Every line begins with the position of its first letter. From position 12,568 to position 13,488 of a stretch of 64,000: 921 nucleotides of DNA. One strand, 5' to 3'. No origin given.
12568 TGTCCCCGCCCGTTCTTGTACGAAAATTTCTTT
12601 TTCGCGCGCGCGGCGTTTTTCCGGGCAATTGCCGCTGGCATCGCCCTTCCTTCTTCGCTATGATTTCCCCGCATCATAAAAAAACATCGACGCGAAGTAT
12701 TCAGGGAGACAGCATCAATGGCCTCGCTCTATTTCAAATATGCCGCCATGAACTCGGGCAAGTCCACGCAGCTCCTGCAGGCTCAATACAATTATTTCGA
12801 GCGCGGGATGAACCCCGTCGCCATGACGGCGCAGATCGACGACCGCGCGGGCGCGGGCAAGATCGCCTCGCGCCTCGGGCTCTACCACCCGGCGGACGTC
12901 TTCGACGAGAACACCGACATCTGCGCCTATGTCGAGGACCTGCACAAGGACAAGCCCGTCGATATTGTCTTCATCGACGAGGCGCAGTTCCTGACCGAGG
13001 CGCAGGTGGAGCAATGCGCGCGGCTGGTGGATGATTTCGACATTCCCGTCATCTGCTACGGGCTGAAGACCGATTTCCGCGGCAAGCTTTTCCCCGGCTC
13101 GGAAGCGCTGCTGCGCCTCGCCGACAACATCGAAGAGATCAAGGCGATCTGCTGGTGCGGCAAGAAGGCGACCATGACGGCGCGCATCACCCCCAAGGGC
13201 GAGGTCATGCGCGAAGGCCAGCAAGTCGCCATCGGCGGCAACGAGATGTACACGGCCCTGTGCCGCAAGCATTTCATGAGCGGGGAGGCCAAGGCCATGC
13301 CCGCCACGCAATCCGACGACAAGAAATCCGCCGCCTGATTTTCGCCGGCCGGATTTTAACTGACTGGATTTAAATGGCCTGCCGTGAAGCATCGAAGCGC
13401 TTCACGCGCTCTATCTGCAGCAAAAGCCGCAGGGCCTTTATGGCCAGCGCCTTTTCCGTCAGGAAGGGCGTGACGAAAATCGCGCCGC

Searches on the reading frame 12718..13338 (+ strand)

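Call 9: search_protein_families(library=pfam, proteins=[window:12718-13338:+], max_evalue=0.00001)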
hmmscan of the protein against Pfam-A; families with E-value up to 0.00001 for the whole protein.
window:12718-13338:+ (206 aa): 1 family
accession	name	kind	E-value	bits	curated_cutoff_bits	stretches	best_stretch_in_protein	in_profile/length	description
PF00265.24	TK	-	2.5e-50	171.2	20.6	1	2-186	1-176/176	Thymidine kinase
